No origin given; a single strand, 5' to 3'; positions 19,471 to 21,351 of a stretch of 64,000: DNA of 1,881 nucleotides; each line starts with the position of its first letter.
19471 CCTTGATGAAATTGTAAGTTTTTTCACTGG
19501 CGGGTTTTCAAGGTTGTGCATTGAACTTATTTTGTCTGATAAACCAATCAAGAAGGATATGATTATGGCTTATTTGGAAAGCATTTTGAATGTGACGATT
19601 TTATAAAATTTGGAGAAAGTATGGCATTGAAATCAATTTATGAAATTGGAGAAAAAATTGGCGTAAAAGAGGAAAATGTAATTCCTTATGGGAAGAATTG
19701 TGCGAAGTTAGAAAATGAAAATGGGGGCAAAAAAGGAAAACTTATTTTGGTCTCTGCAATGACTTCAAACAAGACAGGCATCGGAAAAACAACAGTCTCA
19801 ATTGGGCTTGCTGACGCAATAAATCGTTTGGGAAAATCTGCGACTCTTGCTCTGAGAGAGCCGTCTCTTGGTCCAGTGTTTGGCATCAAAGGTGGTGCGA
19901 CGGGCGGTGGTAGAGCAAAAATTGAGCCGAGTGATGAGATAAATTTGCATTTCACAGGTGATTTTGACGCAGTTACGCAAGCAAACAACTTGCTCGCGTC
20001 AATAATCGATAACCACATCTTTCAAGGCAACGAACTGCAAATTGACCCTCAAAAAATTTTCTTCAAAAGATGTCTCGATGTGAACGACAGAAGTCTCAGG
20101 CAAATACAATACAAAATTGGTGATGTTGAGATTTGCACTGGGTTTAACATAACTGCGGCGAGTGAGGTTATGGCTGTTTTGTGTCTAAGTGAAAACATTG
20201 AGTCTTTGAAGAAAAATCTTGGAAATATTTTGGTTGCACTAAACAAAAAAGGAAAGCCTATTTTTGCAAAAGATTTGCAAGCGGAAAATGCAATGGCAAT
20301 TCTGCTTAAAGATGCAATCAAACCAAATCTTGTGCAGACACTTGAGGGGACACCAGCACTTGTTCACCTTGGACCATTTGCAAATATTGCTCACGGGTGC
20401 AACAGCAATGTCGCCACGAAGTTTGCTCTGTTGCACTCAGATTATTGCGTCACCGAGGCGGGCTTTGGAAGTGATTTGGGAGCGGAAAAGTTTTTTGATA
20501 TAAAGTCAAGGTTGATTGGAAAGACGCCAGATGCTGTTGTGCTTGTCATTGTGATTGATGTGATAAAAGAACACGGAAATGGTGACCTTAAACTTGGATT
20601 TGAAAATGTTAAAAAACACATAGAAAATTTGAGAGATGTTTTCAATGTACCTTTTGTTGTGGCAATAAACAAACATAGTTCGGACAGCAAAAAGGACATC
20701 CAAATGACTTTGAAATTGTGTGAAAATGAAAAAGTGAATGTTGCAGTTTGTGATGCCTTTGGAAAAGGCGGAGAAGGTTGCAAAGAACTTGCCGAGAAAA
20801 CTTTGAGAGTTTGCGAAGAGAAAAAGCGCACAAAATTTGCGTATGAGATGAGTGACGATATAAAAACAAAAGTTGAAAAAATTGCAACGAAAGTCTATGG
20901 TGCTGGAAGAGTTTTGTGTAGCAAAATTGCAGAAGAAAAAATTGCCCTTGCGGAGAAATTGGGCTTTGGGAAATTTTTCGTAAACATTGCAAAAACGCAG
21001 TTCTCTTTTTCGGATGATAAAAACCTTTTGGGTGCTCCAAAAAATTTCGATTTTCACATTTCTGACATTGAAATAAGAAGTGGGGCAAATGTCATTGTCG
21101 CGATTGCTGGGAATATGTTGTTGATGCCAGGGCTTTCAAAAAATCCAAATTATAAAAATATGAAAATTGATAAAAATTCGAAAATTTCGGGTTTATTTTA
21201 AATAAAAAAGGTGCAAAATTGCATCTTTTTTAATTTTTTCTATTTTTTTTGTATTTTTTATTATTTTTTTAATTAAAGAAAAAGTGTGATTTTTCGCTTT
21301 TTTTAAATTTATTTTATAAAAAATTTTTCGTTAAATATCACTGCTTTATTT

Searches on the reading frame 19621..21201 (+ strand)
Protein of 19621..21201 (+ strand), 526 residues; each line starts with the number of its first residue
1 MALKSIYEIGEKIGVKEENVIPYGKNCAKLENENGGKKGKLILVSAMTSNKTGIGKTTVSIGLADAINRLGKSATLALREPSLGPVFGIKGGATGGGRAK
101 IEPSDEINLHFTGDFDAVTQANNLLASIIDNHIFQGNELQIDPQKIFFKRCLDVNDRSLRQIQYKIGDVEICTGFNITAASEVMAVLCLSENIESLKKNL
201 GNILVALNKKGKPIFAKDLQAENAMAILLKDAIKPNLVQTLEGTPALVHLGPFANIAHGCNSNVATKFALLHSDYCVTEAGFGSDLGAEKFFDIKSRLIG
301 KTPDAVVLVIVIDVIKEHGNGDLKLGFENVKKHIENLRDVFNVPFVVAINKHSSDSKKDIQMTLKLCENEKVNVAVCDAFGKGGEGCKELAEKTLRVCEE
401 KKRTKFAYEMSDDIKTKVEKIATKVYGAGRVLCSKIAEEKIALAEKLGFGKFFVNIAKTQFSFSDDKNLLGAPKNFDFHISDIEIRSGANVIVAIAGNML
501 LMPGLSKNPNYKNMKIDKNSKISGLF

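Call 13: search_protein_families(library=pfam, proteins=[window:19621-21201:+])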
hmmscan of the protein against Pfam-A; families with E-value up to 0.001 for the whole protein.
window:19621-21201:+ (526 aa): 2 families
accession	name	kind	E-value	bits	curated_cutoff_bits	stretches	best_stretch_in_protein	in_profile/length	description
PF01268.25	FTHFS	-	8.8e-205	681.5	27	1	3-526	12-556/556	Formate--tetrahydrofolate ligase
PF01656.29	CbiA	-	5e-05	23.7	25.4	0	46-73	2-29/125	CobQ/CobB/MinD/ParA nucleotide binding domain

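Call 27: find_encoding_contigs(protein=window:19621-21201:+, flank=4000, max_places=10)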
Protein window:19621-21201:+ (526 aa): 4 contigs read that carry it; 1 place shown.
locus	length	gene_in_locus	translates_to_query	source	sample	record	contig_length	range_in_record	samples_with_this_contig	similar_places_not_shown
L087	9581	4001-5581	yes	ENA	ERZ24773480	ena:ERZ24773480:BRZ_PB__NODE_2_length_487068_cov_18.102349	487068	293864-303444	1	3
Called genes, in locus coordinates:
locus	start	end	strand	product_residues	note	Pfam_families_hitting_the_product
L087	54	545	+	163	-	-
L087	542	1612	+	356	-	PF00733:Asn_synthase (weak), PF01171:ATP_bind_3 (weak), PF02540:NAD_synthase, PF02568:ThiI (faint), PF03054:tRNA_Me_trans, PF06508:QueC (weak), PF20259:tRNA_Me_trans_M, PF20258:tRNA_Me_trans_C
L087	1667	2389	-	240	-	PF03575:Peptidase_S51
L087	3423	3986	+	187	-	PF00440:TetR_N, PF14278:TetR_C_8 (weak)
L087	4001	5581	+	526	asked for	PF01268:FTHFS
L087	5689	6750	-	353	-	PF00535:Glycos_transf_2, PF10111:Glyco_tranf_2_2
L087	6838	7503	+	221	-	PF05013:FGase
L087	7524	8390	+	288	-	PF02645:DegV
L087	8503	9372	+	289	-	PF11969:DcpS_C, PF01230:HIT, PF00075:RNase_H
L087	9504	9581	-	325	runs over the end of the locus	-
